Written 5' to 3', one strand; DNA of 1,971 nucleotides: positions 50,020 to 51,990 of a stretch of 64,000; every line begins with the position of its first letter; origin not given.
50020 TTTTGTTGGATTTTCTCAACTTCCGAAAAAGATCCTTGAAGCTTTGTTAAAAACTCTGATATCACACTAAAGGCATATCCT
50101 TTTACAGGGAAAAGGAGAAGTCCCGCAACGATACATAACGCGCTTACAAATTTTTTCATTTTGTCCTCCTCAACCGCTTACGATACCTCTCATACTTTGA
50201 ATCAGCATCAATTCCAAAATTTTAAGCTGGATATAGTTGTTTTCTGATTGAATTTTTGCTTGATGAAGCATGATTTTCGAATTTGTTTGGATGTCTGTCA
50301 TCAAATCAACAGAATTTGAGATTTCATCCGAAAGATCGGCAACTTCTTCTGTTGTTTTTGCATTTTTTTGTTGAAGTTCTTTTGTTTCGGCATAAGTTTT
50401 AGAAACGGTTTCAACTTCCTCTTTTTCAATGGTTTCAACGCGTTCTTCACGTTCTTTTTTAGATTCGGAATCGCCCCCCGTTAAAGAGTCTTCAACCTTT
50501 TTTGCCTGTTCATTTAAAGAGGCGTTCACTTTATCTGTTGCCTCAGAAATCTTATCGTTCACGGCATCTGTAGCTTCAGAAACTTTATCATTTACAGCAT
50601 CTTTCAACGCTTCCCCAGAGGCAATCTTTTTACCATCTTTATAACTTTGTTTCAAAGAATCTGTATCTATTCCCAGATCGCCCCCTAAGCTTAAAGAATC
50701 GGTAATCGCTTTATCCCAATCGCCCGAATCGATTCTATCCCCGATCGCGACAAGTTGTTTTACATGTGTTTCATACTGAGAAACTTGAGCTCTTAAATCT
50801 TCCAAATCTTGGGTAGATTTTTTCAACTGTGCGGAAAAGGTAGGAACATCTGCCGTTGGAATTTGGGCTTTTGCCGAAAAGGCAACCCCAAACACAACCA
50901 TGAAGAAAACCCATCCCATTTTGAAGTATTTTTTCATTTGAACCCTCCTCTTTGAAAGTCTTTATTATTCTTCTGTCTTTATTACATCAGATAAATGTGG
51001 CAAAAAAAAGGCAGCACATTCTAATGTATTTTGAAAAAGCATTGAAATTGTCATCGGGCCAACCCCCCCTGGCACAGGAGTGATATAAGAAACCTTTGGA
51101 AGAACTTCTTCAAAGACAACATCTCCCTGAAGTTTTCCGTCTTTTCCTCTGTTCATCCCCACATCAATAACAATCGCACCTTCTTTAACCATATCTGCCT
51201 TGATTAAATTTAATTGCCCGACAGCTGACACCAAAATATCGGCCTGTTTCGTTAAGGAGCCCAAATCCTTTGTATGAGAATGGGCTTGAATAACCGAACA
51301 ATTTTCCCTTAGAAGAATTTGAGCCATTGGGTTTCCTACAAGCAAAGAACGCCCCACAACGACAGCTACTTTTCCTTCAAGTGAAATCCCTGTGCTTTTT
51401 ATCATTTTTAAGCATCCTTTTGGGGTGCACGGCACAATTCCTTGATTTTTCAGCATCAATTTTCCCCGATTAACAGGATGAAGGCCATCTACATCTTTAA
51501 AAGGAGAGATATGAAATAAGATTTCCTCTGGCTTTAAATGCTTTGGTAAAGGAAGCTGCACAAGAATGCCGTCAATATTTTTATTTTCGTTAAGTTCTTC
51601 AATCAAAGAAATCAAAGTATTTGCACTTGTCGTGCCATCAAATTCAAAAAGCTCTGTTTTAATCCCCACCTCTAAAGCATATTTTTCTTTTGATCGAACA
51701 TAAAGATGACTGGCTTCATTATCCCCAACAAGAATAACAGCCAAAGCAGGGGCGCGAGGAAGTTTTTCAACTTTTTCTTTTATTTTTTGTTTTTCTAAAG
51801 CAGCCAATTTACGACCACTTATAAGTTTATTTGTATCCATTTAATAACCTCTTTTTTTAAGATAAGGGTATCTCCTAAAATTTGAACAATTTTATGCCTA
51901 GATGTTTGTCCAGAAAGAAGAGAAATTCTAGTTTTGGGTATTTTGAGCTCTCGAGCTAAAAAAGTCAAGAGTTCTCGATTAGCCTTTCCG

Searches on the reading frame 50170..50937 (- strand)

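Call 6: search_protein_families(library=ncbifam, proteins=[window:50170-50937:-], max_evalue=0.001)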
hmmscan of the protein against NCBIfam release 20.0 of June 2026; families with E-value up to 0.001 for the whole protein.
window:50170-50937:- (255 aa): 0 families

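Call 62: search_protein_families(library=pfam, proteins=[window:50170-50937:-], max_evalue=1)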
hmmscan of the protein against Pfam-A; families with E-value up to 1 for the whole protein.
window:50170-50937:- (255 aa): 11 families
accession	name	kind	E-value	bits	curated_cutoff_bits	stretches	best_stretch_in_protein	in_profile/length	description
PF07996.16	T4SS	-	0.00014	22.7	24.7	1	107-237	55-179/197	Type IV secretion system proteins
PF01442.23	Apolipoprotein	-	0.0063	16.7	90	1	113-198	58-147/190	Apolipoprotein A1/A4/E domain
PF05597.16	Phasin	-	0.03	14.8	28.8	1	105-152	41-88/126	Poly(hydroxyalcanoate) granule associated protein (phasin)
PF21019.4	Spectrin_3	-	0.085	13.7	24.4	1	35-64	33-62/68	Spectrin-like repeat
PF08990.16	Docking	-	0.13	12.5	20.9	1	38-55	10-27/29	Erythronolide synthase docking domain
PF06248.19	Zw10_N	-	0.19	12.7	26.3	1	164-213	2-51/93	Centromere/kinetochore Zw10 N-terminal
PF10241.14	KxDL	-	0.22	12.3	27.2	0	166-219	10-63/86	Uncharacterized conserved protein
PF16752.10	TBCC_N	-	0.24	12.1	27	0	121-184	19-80/115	Tubulin-specific chaperone C N-terminal domain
PF14362.11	DUF4407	-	0.3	10.8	31.3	0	97-215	126-245/297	Domain of unknown function (DUF4407)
PF04546.19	Sigma70_ner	-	0.78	10.1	29.7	1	113-210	24-118/210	Sigma-70, non-essential region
PF12732.12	YtxH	-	0.99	10.3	37.5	0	107-151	22-69/71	YtxH-like protein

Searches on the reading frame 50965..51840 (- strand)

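Call 6: search_protein_families(library=ncbifam, proteins=[window:50965-51840:-], max_evalue=0.001)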
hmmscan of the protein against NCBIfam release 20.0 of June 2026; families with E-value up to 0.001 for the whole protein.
window:50965-51840:- (291 aa): 30 families (the best 25 are shown)
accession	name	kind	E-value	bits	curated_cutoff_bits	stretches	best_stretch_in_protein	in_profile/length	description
NF010776.0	PRK14179.1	equivalog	1.1e-101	339.7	445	1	5-276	3-278/284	bifunctional methylenetetrahydrofolate dehydrogenase/methenyltetrahydrofolate cyclohydrolase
NF008058.0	PRK10792.1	equivalog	7.4e-100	333.6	355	1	4-276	3-279/285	bifunctional methylenetetrahydrofolate dehydrogenase/methenyltetrahydrofolate cyclohydrolase FolD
NF010785.0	PRK14188.1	subfamily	3.8e-99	331.4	396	1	4-277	3-287/297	bifunctional methylenetetrahydrofolate dehydrogenase/methenyltetrahydrofolate cyclohydrolase FolD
NF010786.0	PRK14189.1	subfamily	3.9e-98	328.1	421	1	3-276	2-278/285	bifunctional methylenetetrahydrofolate dehydrogenase/methenyltetrahydrofolate cyclohydrolase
NF010783.0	PRK14186.1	equivalog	1e-96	323.6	333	1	6-274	4-280/297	bifunctional methylenetetrahydrofolate dehydrogenase/methenyltetrahydrofolate cyclohydrolase FolD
NF010787.0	PRK14191.1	equivalog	1e-96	323.5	423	1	5-276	2-277/285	bifunctional methylenetetrahydrofolate dehydrogenase/methenyltetrahydrofolate cyclohydrolase FolD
NF010767.0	PRK14170.1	equivalog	1.7e-92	309.5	559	1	5-276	3-277/284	bifunctional methylenetetrahydrofolate dehydrogenase/methenyltetrahydrofolate cyclohydrolase FolD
NF010773.0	PRK14176.1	equivalog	4.1e-91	305.3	437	1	3-276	7-283/287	bifunctional 5,10-methylene-tetrahydrofolate dehydrogenase/ 5,10-methylene-tetrahydrofolate cyclohydrolase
NF010780.0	PRK14183.1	equivalog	8.7e-91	304.1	480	1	5-276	2-277/283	bifunctional 5,10-methylene-tetrahydrofolate dehydrogenase/ 5,10-methylene-tetrahydrofolate cyclohydrolase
NF010781.0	PRK14184.1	equivalog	1.6e-90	303.1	438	1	6-275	3-279/286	bifunctional 5,10-methylene-tetrahydrofolate dehydrogenase/ 5,10-methylene-tetrahydrofolate cyclohydrolase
NF010770.0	PRK14173.1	equivalog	2.2e-89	299.5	411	1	5-276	4-278/287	bifunctional 5,10-methylene-tetrahydrofolate dehydrogenase/ 5,10-methylene-tetrahydrofolate cyclohydrolase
NF010763.0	PRK14166.1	equivalog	1.2e-87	293.6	501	1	6-276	3-277/282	bifunctional 5,10-methylene-tetrahydrofolate dehydrogenase/ 5,10-methylene-tetrahydrofolate cyclohydrolase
NF010790.0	PRK14194.1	equivalog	6.4e-86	288.3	508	1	3-276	3-282/301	bifunctional methylenetetrahydrofolate dehydrogenase/methenyltetrahydrofolate cyclohydrolase FolD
NF010766.0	PRK14169.1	equivalog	2.9e-85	286.1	450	1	10-276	8-277/283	bifunctional methylenetetrahydrofolate dehydrogenase/methenyltetrahydrofolate cyclohydrolase FolD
NF010775.0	PRK14178.1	equivalog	3.6e-85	285.6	465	1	6-278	2-273/279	bifunctional methylenetetrahydrofolate dehydrogenase/methenyltetrahydrofolate cyclohydrolase FolD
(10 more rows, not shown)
